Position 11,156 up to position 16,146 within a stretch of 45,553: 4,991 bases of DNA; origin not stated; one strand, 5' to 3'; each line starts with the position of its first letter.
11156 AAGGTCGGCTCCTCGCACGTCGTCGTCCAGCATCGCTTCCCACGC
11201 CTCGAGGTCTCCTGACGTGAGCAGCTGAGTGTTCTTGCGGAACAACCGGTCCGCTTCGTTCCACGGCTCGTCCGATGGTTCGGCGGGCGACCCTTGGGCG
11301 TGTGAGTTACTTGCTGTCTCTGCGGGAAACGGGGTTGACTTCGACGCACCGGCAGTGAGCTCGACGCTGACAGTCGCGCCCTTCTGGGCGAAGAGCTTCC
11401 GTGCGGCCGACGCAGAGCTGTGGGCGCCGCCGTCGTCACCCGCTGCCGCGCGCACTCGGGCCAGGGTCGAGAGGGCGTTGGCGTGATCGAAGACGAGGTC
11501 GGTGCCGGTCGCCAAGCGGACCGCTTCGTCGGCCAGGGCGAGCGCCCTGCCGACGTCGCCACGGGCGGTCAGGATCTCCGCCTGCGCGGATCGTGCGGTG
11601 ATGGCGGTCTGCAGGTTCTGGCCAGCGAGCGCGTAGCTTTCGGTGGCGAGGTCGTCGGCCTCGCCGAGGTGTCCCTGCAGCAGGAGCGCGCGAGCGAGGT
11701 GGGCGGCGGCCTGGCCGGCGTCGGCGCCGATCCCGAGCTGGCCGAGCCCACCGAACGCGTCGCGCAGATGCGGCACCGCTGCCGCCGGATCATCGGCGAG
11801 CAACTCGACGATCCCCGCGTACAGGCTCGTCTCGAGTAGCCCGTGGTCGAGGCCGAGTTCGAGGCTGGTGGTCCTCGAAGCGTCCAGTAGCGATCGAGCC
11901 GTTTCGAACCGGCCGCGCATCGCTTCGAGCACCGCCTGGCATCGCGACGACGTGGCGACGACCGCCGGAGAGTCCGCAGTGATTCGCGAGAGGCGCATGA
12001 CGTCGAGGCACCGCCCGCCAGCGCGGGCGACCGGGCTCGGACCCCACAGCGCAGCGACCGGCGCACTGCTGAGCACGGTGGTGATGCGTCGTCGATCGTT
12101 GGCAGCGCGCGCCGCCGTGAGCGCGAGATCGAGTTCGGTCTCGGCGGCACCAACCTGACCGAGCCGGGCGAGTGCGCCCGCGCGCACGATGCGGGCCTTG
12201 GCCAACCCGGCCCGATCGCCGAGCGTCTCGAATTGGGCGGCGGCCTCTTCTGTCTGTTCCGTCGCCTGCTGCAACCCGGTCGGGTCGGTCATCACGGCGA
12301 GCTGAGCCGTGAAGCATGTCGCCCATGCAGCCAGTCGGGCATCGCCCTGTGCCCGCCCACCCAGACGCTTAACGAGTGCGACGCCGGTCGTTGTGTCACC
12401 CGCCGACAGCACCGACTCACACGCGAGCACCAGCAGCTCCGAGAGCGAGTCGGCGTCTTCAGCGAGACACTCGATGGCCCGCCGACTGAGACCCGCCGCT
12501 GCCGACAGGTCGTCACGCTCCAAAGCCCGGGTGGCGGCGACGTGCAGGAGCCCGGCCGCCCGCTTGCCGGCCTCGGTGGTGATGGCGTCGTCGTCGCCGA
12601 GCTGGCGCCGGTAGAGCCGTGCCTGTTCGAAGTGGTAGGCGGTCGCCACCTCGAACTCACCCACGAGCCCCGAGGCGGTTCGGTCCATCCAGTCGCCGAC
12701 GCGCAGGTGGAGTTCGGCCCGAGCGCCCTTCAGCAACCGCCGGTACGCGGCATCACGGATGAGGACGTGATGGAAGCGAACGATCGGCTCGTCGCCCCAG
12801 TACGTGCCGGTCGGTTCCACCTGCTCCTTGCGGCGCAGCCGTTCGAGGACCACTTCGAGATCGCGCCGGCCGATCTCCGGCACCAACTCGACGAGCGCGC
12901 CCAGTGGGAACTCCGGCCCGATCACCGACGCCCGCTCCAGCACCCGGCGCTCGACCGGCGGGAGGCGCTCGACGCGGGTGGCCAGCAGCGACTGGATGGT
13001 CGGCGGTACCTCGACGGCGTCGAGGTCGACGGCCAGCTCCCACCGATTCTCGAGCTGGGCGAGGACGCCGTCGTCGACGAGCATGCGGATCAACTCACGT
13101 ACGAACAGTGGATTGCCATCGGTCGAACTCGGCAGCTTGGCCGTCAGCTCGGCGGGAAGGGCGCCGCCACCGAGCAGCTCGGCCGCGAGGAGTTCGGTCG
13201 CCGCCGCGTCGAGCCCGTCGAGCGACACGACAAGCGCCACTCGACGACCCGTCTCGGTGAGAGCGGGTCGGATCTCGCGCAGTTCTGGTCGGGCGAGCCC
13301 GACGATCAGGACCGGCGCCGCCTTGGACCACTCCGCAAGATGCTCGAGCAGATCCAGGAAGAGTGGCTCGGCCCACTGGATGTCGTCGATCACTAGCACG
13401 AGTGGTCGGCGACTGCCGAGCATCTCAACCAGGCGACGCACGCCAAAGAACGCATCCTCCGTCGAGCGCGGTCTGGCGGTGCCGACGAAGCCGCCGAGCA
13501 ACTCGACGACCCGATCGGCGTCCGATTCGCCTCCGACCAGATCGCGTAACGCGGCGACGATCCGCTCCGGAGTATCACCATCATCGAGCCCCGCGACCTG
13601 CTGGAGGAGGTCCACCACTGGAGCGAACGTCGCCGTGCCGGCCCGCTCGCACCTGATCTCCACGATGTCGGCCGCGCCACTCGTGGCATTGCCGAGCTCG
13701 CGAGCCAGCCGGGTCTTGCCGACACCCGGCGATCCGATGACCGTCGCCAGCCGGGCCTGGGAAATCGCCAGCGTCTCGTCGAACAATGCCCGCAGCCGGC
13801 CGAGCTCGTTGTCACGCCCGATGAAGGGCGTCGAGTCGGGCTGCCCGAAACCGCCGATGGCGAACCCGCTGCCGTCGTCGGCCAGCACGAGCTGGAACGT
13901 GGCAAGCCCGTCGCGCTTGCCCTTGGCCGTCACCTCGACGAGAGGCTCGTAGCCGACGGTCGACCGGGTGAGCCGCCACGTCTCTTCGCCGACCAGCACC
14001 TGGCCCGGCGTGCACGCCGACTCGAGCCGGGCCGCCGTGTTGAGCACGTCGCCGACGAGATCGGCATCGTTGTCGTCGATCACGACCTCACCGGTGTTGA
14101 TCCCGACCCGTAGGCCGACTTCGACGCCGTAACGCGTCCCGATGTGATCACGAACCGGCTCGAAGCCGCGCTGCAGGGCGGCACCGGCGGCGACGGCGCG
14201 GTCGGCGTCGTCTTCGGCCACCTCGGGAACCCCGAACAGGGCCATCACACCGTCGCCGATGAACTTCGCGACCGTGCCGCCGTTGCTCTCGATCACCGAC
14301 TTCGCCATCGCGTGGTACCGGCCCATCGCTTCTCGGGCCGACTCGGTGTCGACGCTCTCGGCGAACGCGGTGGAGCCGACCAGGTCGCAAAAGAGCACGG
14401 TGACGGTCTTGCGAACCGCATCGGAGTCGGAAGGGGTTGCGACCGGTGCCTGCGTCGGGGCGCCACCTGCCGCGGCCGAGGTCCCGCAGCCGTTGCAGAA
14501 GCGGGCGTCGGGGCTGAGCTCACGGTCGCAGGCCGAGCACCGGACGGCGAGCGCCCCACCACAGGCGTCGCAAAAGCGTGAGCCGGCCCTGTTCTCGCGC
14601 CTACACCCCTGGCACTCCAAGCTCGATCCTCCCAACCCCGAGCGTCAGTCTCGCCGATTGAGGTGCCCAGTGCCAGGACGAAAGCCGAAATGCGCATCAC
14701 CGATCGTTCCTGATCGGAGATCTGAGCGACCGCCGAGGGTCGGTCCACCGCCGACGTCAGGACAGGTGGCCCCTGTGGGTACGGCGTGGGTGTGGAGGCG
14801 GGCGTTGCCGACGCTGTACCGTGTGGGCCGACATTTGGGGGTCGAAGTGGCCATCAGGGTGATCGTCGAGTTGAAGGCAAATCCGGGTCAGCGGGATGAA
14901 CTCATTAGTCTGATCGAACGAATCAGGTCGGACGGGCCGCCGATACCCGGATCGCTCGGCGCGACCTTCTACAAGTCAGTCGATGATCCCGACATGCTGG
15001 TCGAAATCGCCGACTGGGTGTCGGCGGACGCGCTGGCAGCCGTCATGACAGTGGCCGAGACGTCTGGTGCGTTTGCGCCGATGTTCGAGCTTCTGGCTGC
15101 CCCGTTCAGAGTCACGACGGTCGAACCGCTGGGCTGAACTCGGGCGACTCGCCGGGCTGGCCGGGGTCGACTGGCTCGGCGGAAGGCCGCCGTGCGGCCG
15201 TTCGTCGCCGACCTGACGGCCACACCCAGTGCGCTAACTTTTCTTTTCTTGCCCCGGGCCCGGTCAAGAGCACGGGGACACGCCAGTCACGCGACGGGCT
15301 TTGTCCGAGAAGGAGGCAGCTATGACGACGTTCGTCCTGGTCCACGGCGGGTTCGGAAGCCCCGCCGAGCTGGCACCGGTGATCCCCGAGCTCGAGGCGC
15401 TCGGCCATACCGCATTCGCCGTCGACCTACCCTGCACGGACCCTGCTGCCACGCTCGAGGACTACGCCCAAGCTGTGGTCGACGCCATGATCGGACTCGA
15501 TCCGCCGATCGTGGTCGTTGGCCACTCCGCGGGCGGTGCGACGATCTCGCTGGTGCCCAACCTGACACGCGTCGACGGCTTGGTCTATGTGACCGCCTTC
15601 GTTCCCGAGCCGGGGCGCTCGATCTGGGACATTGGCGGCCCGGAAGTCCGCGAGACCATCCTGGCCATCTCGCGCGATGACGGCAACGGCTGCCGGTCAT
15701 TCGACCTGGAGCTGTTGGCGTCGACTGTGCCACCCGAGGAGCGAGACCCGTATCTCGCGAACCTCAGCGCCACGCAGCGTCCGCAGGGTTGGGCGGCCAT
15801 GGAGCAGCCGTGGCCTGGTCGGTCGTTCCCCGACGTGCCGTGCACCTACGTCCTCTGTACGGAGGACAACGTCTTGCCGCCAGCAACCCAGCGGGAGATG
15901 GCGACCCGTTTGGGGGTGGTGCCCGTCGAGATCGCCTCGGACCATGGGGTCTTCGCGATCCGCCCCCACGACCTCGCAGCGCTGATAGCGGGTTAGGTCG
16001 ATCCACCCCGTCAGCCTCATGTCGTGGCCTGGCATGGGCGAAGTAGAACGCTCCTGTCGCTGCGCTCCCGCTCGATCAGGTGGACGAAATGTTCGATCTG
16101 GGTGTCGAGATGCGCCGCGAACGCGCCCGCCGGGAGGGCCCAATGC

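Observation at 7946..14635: Giant cyclase-STAND protein with a double zinc ribbon at the N-terminus and eight tandem NTF2-like units at the C-terminus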

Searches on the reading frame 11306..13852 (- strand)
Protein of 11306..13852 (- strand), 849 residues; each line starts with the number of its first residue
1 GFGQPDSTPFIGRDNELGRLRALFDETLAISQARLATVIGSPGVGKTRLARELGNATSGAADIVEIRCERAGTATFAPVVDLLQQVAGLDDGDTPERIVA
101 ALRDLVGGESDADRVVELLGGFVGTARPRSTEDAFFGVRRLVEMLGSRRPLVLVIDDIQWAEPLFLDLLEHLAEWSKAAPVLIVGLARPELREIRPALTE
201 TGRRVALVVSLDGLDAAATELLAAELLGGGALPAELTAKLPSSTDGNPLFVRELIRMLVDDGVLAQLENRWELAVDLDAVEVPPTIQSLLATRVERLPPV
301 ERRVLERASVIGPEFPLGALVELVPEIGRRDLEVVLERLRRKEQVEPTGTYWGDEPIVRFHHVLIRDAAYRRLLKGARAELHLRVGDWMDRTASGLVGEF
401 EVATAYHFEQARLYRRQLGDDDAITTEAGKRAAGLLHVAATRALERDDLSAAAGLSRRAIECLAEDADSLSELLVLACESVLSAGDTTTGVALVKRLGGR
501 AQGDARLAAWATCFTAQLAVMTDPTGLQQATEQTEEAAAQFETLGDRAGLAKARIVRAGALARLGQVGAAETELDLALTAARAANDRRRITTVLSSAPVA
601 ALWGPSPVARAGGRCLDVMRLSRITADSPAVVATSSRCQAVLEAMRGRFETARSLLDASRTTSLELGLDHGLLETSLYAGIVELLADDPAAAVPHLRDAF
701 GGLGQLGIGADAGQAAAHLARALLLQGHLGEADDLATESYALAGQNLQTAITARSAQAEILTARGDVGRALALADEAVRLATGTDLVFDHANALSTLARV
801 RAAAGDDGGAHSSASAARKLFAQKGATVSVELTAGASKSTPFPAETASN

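Call 68: search_solved_structures(query=window:11306-13852:-, max_evalue=0.01)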
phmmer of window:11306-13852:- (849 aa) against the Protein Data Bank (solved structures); distinct sequences matched with E-value up to 0.01: 0.

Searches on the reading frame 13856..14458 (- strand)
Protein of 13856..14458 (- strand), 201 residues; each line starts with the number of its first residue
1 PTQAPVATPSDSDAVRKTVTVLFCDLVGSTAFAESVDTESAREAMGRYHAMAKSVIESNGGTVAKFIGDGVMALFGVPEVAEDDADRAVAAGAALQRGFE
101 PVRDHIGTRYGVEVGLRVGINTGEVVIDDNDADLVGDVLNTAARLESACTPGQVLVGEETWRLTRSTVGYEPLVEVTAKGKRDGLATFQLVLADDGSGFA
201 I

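Call 27: search_solved_structures(query=window:13856-14458:-, max_evalue=0.001, show_alignments=3)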
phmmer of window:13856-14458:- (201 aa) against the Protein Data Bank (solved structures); distinct sequences matched with E-value up to 0.001: 44.
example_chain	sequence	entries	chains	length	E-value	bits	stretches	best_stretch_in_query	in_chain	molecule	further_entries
2w01_A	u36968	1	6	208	5.6e-22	81.8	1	15-186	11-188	ADENYLATE CYCLASE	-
6fht_A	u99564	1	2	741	2.3e-21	79.8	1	16-185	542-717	Bacteriophytochrome,Adenylate cyclase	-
3r5g_A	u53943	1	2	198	1.1e-20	77.6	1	14-191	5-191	CyaB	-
5oyh_A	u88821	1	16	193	4.6e-17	65.8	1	17-181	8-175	Nucleotide cyclase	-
6aoa_A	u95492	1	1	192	6.5e-16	62.1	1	17-182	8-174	Bacterio-rhodopsin/guanylyl cyclase 1 fusion protein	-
6sir_A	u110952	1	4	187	1.4e-15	61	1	17-181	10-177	Nucleotide cyclase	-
1wc0_A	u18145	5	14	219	2.1e-14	57.1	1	17-157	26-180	ADENYLATE CYCLASE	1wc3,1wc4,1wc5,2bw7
1wc1_A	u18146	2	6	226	2.4e-14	56.9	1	17-157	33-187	ADENYLATE CYCLASE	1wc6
6ao9_A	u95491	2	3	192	2.8e-14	56.7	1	17-182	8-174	Bacterio-rhodopsin/guanylyl cyclase 1 fusion protein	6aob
3mr7_A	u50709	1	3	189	6.2e-13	52.3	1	12-175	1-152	Adenylate/guanylate cyclase/hydrolase, alpha/beta fold family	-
4p2m_A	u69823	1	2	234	7.4e-10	42.3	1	19-181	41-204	Adenylate cyclase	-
5x4t_A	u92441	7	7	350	8.6e-10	42.1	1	20-183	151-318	Photoactivated adenylyl cyclase | Family 3 adenylate cyclase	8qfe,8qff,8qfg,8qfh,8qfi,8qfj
4p2f_A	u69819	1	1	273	8.7e-10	42.1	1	19-181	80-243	Adenylate cyclase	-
9f1z_A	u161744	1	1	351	8.7e-10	42.1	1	20-183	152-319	Family 3 adenylate cyclase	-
5x4u_A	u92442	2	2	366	9.2e-10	42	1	20-184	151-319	Photoactivated adenylyl cyclase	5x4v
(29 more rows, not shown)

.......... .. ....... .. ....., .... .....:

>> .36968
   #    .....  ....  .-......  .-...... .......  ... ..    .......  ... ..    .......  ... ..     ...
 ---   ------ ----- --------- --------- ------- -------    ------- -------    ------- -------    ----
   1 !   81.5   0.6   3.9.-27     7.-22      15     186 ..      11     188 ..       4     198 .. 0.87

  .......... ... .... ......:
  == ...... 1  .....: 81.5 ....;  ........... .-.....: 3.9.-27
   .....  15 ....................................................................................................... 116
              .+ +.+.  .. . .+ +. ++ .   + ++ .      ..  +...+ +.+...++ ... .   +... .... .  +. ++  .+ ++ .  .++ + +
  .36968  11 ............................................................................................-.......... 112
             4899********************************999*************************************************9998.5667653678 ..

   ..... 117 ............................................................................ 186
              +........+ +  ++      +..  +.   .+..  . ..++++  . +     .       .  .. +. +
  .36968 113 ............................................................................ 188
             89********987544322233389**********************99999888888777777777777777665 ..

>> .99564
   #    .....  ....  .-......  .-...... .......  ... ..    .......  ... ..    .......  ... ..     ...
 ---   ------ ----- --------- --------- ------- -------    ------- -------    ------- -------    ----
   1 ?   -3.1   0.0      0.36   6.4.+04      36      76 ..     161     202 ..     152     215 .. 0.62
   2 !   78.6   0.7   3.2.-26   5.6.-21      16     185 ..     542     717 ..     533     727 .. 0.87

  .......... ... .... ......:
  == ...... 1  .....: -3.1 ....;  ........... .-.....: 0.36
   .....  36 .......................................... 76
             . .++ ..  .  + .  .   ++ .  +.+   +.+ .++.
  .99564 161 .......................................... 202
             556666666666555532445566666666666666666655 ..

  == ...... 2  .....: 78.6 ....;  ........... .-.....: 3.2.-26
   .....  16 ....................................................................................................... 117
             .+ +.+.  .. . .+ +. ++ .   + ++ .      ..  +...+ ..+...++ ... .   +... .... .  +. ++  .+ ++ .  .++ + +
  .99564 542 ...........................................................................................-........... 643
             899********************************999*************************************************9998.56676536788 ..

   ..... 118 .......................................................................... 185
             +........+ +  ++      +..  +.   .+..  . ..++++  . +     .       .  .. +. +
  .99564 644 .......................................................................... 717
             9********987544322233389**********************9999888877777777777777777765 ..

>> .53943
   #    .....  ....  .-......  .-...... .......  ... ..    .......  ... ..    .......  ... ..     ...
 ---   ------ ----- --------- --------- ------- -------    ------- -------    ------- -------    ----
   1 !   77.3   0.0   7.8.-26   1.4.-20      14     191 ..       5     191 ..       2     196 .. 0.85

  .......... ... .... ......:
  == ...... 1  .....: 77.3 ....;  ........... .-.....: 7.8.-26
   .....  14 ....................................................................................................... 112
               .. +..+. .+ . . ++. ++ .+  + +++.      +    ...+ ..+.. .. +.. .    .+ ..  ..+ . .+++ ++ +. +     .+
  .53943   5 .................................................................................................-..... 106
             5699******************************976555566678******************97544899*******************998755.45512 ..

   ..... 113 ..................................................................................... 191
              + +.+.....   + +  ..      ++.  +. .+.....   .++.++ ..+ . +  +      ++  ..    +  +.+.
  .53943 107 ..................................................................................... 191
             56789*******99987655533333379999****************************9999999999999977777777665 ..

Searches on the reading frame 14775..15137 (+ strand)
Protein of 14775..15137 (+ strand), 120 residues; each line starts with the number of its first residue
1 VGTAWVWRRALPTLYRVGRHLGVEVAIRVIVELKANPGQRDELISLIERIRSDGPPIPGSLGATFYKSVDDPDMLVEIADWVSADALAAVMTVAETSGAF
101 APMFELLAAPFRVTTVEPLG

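Call 28: search_protein_families(library=pfam, proteins=[window:14775-15137:+], max_evalue=0.01)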
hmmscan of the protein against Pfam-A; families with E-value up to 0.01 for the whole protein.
window:14775-15137:+ (120 aa): 1 family
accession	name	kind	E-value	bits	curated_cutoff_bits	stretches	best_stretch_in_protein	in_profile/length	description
PF03992.22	ABM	-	3.6e-07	30.7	23.1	1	27-89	2-65/78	Antibiotic biosynthesis monooxygenase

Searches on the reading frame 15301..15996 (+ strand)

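Call 13: search_protein_families(library=pfam, proteins=[window:15301-15996:+], max_evalue=0.001)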
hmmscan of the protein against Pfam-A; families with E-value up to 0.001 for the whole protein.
window:15301-15996:+ (231 aa): 2 families
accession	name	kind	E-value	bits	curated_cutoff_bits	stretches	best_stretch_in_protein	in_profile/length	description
PF12697.13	Abhydrolase_6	-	1.1e-21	79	26.3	1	11-227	1-216/217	Alpha/beta hydrolase family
PF00561.26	Abhydrolase_1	-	8.9e-06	26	25.8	1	10-99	2-102/245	alpha/beta hydrolase fold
